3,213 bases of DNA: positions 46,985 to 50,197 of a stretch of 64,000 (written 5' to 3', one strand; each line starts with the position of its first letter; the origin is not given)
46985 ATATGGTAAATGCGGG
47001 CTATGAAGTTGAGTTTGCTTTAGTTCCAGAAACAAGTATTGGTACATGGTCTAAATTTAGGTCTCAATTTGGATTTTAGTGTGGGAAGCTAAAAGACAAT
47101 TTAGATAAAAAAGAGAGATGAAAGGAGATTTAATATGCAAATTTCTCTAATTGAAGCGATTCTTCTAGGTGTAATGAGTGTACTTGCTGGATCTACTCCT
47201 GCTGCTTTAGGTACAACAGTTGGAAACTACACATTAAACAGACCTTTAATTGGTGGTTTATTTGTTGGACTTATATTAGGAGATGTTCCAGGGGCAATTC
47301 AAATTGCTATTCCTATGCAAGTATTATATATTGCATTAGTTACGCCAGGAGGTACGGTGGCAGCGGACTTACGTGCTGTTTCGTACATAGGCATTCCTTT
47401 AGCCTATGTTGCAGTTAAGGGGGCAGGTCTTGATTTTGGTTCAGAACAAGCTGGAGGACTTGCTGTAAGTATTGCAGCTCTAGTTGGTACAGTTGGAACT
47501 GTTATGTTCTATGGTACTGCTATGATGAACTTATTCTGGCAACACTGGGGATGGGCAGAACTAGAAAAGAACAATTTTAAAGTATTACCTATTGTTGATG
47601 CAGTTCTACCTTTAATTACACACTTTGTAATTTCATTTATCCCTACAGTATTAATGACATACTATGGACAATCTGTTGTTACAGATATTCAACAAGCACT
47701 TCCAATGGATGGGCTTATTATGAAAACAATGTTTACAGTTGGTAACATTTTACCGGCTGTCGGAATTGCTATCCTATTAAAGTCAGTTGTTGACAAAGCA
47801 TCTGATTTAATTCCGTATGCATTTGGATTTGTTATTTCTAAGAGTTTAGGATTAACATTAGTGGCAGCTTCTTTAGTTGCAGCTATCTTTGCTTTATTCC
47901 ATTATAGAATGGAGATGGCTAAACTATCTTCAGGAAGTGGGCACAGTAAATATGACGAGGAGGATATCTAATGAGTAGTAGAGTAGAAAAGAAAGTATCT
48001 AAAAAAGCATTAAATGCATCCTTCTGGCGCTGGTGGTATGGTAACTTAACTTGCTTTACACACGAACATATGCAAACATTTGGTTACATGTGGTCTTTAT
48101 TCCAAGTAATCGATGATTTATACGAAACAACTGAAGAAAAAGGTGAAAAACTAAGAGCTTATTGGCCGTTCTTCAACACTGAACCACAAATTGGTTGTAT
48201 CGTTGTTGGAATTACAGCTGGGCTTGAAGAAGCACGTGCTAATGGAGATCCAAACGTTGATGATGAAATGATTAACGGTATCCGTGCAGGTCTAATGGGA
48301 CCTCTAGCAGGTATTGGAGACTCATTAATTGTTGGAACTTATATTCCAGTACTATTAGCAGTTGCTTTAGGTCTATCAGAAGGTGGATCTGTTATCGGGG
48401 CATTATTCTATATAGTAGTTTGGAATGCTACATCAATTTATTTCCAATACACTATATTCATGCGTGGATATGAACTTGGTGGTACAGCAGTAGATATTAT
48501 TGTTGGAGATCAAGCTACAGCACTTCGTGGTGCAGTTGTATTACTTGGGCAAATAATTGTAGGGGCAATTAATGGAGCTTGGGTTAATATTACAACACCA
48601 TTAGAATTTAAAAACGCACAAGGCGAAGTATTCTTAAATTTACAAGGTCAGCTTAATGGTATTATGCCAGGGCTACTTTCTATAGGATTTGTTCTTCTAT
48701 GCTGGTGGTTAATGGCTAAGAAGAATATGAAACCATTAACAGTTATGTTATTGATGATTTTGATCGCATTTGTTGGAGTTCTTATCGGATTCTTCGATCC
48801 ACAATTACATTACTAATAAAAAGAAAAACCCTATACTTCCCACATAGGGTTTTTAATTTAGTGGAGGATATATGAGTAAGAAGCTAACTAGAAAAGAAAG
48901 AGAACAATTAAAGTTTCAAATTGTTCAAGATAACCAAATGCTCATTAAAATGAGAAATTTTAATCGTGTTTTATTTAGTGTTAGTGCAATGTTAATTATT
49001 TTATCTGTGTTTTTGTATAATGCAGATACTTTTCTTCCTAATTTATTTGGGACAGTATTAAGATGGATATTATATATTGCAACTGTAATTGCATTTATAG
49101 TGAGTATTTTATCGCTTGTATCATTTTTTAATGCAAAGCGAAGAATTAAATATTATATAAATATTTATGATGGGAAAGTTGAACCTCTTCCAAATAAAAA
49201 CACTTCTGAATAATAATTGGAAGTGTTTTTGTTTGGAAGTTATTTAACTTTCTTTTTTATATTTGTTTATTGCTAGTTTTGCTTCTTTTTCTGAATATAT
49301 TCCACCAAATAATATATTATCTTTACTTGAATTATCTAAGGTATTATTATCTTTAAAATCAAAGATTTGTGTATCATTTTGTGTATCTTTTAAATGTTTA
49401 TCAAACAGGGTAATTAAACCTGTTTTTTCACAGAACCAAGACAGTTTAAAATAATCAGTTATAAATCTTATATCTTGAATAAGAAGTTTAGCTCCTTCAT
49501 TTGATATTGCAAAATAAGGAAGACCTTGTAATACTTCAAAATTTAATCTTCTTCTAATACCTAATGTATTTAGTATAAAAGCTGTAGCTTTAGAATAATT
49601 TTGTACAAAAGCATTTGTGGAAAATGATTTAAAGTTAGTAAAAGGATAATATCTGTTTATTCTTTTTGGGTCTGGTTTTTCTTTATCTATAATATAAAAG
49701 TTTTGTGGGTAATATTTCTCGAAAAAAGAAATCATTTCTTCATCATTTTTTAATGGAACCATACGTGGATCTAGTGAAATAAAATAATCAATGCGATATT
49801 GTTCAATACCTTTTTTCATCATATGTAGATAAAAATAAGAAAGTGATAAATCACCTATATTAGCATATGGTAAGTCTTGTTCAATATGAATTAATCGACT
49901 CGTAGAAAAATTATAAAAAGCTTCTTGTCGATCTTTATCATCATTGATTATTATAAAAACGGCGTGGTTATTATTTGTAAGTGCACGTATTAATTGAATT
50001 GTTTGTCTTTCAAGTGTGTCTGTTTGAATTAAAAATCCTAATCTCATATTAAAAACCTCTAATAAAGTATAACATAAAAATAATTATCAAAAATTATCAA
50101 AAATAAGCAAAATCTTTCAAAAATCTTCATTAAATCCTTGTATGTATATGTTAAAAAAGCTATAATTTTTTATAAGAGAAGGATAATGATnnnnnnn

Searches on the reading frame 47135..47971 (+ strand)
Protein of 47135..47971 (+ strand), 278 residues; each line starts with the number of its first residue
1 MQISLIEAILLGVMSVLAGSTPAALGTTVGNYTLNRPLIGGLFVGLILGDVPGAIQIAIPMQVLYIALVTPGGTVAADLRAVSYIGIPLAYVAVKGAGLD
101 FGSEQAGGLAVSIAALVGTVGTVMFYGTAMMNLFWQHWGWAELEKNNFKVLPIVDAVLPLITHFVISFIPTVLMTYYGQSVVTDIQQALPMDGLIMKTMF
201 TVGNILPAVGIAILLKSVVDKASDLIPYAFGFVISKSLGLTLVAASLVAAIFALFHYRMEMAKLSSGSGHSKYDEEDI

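Call 36: search_protein_families(library=ncbifam, proteins=[window:47135-47971:+], max_evalue=0.00001)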
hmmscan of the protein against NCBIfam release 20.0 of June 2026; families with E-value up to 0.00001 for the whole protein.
window:47135-47971:+ (278 aa): 4 families
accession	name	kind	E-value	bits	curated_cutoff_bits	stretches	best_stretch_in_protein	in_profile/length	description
NF040757.1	AgaW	equivalog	6.3e-19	68.4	300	1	29-266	14-237/249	PTS N-acetylgalactosamine transporter subunit IIC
NF011647.0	PRK15065.1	subfamily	3.7e-14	52.5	278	1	1-266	1-248/267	mannose/fructose/sorbose family PTS transporter subunit IIC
TIGR00822.1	EII-Sor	subfamily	3.8e-12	46.1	339.85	1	2-259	2-240/267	mannose/fructose/sorbose PTS transporter subunit IIC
NF007289.1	PRK09757.1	equivalog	4.5e-10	39.6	300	1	3-259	1-239/241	PTS galactosamine transporter subunit IIC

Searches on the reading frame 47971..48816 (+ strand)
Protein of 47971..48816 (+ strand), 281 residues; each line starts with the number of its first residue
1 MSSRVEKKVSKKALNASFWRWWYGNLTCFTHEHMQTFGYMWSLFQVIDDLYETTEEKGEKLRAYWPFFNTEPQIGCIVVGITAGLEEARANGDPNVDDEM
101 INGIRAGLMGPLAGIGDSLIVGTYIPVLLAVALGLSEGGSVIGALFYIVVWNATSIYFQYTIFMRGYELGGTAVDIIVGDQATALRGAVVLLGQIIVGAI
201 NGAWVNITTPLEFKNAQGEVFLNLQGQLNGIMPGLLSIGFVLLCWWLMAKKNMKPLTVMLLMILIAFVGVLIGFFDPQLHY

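Call 36: search_protein_families(library=ncbifam, proteins=[window:47971-48816:+], max_evalue=0.00001)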
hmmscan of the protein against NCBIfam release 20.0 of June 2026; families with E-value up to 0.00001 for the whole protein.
window:47971-48816:+ (281 aa): 4 families
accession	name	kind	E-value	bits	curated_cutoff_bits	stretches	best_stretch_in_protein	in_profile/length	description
TIGR00828.1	EIID-AGA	subfamily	4e-50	170.6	292.75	1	7-274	1-270/271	mannose/fructose/sorbose PTS transporter subunit IID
NF008315.0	PRK11103.1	subfamily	4e-46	157.5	365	1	5-275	9-281/283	PTS mannose transporter subunit IID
NF007359.1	PRK09855.1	equivalog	9.6e-37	127.1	400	1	27-273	18-257/259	PTS galactosamine transporter subunit IID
NF040760.1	AgaE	equivalog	9.4e-27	94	500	1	6-274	33-291/292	PTS N-acetylgalactosamine transporter subunit IID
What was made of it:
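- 46129..48816 (+): Man-family PTS: IIA 46129-46569, IIB 46588-47079, IIC 47135-47971, IID 47971-48816. Proposed uptake and phosphorylation system for the substrate. NCBIfam and Pfam family hits, all below any equivalog cut-off (call 36).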

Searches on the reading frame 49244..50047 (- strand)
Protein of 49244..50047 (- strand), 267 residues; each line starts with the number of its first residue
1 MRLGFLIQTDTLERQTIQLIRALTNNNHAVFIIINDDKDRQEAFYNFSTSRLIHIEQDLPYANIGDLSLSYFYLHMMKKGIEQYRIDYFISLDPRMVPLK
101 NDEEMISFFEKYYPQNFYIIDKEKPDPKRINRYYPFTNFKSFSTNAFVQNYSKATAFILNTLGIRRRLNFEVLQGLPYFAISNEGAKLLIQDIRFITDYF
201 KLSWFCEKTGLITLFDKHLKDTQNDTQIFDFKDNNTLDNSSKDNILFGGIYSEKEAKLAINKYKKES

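Call 4: search_protein_families(library=pfam, proteins=[window:49244-50047:-])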
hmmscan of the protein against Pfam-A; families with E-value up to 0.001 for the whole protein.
window:49244-50047:- (267 aa): 1 family
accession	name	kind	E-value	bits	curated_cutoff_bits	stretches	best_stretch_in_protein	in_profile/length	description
PF02485.27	Branch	-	4.8e-06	26.7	23.4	1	26-204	24-193/250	Core-2/I-Branching enzyme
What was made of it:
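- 49244..50047 (-): GT14/Branch-like cytoplasmic protein, divergent from the GRE operon; role unknown. Pfam PF02485, 26.7 bits (call 4).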

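Call 5: search_protein_families(library=ncbifam, proteins=[window:49244-50047:-])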
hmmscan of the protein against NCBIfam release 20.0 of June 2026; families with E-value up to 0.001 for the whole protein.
window:49244-50047:- (267 aa): 0 families
